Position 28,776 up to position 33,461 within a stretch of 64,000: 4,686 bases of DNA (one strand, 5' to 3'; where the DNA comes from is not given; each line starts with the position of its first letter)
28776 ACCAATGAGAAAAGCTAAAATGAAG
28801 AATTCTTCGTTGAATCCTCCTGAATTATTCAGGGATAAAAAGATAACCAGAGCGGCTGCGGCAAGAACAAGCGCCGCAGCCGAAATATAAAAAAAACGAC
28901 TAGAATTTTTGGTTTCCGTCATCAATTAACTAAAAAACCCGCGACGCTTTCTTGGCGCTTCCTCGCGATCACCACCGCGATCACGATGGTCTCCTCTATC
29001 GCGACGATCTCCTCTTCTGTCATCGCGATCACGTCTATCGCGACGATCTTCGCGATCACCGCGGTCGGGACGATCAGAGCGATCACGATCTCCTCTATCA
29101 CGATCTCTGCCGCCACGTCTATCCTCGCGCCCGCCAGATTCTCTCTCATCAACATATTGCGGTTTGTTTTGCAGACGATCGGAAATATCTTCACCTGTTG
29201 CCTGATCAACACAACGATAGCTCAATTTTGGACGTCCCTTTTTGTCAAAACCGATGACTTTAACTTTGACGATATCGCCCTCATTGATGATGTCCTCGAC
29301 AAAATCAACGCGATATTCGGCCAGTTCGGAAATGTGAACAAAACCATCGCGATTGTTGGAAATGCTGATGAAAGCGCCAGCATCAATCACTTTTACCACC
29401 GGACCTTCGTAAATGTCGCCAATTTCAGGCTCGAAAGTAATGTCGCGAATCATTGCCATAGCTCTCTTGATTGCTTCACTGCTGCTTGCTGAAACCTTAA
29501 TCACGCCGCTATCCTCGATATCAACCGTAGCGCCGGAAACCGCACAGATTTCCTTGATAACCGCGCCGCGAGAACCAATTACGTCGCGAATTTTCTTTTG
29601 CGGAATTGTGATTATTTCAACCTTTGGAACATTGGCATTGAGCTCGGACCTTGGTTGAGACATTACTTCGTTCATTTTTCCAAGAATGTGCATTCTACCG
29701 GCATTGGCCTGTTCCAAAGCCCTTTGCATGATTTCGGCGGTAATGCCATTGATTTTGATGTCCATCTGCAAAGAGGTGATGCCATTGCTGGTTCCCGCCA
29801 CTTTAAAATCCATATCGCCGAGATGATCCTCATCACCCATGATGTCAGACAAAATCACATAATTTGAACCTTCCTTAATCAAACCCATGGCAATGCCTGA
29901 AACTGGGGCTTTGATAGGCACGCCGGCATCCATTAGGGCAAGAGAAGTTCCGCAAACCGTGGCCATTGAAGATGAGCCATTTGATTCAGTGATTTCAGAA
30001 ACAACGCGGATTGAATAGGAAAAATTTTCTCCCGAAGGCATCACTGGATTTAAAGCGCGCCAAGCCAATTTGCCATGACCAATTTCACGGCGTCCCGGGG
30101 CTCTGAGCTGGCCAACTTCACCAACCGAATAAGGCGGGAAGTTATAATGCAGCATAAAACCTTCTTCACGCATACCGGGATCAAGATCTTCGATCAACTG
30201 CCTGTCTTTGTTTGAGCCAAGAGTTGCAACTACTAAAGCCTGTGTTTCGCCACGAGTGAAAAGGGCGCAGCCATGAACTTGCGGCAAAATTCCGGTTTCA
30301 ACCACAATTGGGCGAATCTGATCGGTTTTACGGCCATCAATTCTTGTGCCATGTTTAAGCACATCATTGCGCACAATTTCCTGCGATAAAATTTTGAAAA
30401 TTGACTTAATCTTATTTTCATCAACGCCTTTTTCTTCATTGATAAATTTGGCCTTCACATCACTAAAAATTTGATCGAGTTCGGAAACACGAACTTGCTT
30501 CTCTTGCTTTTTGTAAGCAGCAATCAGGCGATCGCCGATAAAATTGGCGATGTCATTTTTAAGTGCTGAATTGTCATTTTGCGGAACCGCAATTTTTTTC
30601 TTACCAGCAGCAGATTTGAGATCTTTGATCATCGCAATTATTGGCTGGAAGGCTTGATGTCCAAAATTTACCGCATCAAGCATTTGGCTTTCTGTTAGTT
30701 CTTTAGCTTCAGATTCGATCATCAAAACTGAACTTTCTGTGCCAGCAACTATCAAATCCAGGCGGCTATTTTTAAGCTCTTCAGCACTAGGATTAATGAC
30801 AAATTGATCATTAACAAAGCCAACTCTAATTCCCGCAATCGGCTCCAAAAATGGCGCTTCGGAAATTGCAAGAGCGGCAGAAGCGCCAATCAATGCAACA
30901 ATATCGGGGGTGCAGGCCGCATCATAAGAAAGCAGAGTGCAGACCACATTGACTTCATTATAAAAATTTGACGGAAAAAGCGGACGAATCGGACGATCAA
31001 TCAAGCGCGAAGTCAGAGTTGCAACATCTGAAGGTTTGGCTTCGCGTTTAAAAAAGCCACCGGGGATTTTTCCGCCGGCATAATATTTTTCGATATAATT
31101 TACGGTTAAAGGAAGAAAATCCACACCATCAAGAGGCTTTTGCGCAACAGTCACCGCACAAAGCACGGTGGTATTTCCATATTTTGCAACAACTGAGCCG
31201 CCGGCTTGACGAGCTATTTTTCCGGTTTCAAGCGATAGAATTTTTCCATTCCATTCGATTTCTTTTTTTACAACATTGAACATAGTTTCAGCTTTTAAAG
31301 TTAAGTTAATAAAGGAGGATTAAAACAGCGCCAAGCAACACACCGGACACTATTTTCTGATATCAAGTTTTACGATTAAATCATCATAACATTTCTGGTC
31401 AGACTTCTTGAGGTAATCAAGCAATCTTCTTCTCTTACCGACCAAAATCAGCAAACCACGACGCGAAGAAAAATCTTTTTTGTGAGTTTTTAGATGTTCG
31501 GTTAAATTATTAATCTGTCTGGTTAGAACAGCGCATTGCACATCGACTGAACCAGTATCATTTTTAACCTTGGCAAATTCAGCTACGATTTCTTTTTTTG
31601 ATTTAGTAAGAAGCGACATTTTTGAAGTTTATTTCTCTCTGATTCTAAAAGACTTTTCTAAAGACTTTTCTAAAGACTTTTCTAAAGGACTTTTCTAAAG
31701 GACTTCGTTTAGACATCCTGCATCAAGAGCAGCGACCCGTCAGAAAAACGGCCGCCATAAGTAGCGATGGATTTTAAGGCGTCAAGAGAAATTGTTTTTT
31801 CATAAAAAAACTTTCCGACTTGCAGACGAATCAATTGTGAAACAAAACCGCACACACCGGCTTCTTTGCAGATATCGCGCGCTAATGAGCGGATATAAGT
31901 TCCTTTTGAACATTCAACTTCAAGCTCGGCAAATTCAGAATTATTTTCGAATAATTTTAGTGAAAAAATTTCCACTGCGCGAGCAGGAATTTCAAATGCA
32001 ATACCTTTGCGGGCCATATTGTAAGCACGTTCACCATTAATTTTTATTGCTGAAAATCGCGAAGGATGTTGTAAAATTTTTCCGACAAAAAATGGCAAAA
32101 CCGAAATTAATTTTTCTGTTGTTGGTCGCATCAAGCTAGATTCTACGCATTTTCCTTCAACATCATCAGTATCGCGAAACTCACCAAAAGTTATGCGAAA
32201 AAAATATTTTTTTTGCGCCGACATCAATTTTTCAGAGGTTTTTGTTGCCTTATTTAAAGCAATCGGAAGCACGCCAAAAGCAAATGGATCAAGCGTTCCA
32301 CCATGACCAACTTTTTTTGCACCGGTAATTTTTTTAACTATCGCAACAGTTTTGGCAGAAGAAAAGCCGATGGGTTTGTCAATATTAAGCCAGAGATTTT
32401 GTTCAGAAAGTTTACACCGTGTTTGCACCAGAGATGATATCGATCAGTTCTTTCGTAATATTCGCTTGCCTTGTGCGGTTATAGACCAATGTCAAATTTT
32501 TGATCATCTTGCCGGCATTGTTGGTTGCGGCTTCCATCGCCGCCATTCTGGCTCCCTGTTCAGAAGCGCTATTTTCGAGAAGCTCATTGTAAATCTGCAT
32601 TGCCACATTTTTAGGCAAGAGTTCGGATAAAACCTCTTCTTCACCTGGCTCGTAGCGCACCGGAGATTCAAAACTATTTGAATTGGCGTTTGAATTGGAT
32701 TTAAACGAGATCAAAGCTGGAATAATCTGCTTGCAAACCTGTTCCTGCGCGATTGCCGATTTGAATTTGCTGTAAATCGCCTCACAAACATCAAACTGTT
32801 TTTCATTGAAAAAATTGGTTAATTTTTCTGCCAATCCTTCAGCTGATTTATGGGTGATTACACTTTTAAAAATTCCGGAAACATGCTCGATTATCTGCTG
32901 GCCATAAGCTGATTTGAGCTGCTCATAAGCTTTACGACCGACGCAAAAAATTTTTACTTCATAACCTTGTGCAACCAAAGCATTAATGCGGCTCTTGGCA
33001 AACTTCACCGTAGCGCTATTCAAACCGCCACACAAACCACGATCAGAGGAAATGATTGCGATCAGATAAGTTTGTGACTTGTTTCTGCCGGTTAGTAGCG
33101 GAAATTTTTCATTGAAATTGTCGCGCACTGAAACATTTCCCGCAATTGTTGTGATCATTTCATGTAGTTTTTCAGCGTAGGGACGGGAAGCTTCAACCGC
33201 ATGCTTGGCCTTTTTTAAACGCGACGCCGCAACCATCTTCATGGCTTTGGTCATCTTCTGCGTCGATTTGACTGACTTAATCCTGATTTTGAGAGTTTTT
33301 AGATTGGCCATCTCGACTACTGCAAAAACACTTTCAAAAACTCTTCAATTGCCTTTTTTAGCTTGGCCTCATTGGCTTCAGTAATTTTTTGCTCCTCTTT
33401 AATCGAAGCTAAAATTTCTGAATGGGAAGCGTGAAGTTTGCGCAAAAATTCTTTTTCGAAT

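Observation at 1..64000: Housekeeping chromosome saturated with at least eight families of GC-rich palindromic (RPE/MITE-like) repeats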

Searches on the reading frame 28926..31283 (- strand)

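Call 30: search_protein_families(library=pfam, max_evalue=0.000001, proteins=[window:28926-31283:-])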
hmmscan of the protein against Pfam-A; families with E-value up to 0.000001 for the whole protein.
window:28926-31283:- (785 aa): 5 families
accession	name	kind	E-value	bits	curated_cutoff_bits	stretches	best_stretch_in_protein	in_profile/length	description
PF01138.27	RNase_PH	-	4.2e-59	199.1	25.5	2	16-144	5-130/130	3' exoribonuclease family, domain 1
PF03725.20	RNase_PH_C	-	2.9e-26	91.6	20.8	1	148-211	2-67/67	3' exoribonuclease family, domain 2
PF03726.19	PNPase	-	1.6e-18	67.3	24.6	1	241-319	2-81/81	Polyribonucleotide nucleotidyltransferase, RNA binding domain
PF00575.29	S1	-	4.8e-15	56.1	22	1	618-690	1-74/74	S1 RNA binding domain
PF00013.35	KH_1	-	2.8e-11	43.5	21.5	1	556-614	2-66/66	KH domain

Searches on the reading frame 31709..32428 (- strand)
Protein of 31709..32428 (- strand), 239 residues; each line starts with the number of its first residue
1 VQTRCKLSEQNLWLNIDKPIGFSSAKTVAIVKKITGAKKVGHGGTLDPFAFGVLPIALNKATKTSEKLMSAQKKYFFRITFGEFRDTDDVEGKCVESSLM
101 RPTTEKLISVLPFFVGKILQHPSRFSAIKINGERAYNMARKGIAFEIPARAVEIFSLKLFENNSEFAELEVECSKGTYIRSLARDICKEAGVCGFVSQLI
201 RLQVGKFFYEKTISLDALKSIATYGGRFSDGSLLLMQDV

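Call 30: search_protein_families(library=pfam, max_evalue=0.000001, proteins=[window:31709-32428:-])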
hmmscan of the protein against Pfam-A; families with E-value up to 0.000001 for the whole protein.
window:31709-32428:- (239 aa): 1 family
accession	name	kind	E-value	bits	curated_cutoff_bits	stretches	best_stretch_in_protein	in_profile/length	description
PF01509.24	TruB_N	-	2.7e-50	171.1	27.3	1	32-179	1-149/149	TruB family pseudouridylate synthase (N terminal domain)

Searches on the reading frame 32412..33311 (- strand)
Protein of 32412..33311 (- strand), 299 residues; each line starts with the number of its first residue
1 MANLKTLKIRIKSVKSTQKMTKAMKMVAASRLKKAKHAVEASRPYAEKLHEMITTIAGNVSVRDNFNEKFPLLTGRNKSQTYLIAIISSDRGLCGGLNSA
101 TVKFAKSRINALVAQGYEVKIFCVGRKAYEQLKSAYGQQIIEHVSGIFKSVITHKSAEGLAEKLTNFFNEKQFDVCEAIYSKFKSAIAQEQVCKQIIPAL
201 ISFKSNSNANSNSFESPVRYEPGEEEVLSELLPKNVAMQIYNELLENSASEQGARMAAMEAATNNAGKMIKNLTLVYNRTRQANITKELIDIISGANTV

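Call 30: search_protein_families(library=pfam, max_evalue=0.000001, proteins=[window:32412-33311:-])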
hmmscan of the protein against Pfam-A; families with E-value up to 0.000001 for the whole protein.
window:32412-33311:- (299 aa): 1 family
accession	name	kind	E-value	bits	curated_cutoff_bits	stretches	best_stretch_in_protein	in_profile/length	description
PF00231.24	ATP-synt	-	4.2e-88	296.2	39.9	1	3-298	1-284/285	ATP synthase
